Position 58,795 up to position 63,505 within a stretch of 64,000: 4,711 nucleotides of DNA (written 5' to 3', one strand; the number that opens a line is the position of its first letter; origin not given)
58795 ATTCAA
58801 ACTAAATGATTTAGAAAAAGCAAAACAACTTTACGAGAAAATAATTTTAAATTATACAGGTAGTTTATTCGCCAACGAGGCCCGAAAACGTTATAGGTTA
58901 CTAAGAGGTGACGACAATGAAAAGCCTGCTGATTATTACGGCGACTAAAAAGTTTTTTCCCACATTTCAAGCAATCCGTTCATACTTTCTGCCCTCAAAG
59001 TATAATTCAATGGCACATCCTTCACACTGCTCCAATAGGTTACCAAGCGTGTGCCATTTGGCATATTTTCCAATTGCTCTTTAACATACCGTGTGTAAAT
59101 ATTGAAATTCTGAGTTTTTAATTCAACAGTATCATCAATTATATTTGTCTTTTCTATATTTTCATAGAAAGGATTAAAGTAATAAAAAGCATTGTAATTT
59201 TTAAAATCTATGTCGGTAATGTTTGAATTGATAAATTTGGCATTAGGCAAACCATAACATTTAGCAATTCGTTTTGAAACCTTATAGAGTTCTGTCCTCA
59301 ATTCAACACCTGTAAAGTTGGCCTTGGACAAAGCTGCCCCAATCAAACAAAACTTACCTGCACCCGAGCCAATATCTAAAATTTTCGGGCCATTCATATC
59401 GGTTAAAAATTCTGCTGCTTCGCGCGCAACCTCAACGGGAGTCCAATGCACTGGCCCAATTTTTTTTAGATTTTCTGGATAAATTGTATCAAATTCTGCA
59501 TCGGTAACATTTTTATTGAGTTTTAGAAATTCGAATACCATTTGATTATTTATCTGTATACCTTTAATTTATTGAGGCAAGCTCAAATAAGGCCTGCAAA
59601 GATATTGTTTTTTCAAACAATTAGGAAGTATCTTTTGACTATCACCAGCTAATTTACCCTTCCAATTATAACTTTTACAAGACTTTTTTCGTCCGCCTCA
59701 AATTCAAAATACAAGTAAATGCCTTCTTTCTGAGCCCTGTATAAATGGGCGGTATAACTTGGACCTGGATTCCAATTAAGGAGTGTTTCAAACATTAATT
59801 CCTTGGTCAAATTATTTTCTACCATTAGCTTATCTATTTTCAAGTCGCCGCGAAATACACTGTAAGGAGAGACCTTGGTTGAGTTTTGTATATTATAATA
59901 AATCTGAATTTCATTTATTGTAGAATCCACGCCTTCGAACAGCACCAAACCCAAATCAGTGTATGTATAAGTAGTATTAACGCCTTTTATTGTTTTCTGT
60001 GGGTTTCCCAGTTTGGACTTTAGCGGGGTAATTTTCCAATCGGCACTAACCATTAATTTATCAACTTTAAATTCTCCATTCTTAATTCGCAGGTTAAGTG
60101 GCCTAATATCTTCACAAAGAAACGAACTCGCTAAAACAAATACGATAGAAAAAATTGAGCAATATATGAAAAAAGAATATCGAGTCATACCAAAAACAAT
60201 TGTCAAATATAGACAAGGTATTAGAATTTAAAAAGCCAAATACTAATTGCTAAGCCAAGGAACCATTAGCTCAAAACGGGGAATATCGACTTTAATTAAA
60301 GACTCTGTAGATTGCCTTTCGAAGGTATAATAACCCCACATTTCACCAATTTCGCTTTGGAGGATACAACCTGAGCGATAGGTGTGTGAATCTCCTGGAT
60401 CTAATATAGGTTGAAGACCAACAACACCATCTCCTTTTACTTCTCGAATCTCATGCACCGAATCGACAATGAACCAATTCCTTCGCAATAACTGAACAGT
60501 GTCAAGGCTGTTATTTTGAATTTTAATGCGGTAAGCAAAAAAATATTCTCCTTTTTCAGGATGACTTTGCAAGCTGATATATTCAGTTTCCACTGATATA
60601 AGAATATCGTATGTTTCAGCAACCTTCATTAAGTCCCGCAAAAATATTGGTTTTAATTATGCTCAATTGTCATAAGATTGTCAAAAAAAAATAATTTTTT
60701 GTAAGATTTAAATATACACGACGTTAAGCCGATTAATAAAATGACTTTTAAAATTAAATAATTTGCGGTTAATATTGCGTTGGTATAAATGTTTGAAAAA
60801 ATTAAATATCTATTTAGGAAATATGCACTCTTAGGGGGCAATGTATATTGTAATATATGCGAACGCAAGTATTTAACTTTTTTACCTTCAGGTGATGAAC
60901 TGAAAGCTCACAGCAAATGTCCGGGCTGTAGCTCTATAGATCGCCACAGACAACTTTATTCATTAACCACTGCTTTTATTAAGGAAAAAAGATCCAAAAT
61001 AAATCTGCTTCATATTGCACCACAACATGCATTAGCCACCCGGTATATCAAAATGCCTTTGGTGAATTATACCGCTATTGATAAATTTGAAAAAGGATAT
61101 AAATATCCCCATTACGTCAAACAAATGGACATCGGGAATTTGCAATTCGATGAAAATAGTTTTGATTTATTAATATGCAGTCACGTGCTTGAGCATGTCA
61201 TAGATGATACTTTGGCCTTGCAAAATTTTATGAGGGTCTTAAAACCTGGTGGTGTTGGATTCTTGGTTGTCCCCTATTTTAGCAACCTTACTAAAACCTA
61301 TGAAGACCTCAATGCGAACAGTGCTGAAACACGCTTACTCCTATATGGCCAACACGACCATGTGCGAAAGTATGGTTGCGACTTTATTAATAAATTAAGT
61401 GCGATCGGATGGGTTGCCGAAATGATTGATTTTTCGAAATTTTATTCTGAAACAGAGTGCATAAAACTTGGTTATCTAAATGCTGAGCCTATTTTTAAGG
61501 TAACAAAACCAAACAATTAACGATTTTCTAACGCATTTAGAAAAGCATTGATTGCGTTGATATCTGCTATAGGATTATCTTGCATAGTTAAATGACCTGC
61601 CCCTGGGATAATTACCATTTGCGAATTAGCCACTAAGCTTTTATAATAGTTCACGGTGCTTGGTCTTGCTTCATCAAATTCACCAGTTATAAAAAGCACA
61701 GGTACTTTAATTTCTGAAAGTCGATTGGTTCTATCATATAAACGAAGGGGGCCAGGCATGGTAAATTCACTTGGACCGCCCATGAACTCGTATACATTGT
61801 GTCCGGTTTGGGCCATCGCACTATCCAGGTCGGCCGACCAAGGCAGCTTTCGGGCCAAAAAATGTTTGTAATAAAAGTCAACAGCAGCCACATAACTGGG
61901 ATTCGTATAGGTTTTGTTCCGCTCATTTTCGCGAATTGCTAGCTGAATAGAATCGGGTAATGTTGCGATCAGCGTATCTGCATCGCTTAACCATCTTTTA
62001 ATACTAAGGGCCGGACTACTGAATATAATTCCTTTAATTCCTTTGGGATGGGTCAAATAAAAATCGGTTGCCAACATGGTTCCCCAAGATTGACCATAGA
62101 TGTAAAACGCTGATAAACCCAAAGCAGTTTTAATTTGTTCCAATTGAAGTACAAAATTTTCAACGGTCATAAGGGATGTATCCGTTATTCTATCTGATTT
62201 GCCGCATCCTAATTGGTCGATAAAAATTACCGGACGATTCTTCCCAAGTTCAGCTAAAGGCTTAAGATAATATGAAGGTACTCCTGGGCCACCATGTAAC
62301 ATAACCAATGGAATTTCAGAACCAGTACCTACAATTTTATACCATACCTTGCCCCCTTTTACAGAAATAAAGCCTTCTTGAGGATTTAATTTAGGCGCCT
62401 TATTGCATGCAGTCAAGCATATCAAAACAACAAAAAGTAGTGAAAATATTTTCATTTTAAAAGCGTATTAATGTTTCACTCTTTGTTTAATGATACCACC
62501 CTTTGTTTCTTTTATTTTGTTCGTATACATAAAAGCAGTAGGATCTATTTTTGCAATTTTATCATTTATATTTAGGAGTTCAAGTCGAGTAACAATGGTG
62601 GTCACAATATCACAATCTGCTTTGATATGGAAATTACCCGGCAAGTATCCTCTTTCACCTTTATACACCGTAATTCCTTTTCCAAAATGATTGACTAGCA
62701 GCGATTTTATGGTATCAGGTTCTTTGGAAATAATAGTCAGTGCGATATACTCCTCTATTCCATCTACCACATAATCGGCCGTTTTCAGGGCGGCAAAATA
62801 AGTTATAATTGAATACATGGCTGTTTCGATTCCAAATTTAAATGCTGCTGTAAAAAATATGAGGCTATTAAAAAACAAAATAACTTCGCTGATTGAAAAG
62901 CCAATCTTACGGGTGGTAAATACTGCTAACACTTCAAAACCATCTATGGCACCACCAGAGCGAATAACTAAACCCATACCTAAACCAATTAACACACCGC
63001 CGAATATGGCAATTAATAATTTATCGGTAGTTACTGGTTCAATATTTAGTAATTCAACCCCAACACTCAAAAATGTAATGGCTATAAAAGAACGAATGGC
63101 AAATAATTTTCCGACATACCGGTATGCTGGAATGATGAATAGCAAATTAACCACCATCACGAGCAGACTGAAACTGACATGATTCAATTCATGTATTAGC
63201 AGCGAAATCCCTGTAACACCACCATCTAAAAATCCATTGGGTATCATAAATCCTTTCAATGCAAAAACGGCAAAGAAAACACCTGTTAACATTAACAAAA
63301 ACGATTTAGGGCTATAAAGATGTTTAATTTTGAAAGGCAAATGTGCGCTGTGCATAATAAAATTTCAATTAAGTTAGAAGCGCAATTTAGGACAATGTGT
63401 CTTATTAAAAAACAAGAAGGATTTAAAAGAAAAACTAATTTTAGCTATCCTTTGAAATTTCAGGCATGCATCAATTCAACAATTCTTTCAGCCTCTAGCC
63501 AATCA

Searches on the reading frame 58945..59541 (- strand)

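Call 79: search_protein_families(library=pfam, proteins=[window:58945-59541:-], max_evalue=0.00001)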
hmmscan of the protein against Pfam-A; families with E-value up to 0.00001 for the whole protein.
window:58945-59541:- (198 aa): 2 families
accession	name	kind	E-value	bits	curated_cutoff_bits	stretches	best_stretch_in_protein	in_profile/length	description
PF13847.12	Methyltransf_31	-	3.4e-08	33.7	27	1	51-115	4-72/145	Methyltransferase domain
PF13649.12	Methyltransf_25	-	3.7e-06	28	27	1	54-121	1-70/97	Methyltransferase domain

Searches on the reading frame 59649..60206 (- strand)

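Call 79: search_protein_families(library=pfam, proteins=[window:59649-60206:-], max_evalue=0.00001)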
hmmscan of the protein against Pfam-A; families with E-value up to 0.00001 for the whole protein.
window:59649-60206:- (185 aa): 1 family
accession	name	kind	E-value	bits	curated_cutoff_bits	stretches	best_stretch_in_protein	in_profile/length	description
PF24880.1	DUF7738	-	2.5e-10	41.2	24.6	1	39-130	2-94/103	Domain of unknown function (DUF7738)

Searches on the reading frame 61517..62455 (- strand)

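Call 25: search_protein_families(library=pfam, proteins=[window:61517-62455:-], max_evalue=0.00001)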
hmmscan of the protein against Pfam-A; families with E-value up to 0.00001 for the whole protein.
window:61517-62455:- (312 aa): 3 families
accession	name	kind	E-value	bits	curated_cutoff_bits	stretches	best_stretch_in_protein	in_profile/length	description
PF00561.26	Abhydrolase_1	-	6.8e-24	85.3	25.8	1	49-294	2-244/245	alpha/beta hydrolase fold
PF12697.13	Abhydrolase_6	-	9e-16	59.6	26.3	1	50-301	1-216/217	Alpha/beta hydrolase family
PF12146.15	Hydrolase_4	-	2.5e-13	50.3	27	1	63-198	20-161/239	Serine aminopeptidase, S33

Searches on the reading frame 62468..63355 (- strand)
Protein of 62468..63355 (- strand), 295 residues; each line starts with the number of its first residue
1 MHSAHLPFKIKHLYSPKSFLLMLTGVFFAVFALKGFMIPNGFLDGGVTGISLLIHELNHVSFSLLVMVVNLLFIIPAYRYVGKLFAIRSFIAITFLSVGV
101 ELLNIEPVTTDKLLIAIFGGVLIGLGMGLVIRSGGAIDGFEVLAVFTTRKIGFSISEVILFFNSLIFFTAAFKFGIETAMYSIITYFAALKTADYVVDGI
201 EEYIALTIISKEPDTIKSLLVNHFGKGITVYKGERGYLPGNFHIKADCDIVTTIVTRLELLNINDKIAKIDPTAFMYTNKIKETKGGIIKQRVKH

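Call 25: search_protein_families(library=pfam, proteins=[window:62468-63355:-], max_evalue=0.00001)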
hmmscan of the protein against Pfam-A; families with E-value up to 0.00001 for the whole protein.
window:62468-63355:- (295 aa): 2 families
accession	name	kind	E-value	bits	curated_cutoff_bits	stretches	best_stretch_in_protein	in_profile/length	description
PF02588.21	YitT_membrane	-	2.6e-56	190.7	24.3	1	19-219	2-203/205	Uncharacterised 5xTM membrane BCR, YitT family COG1284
PF10035.14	DUF2179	-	2.8e-08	33.9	22.8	1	227-286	2-55/55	Uncharacterized protein conserved in bacteria (DUF2179)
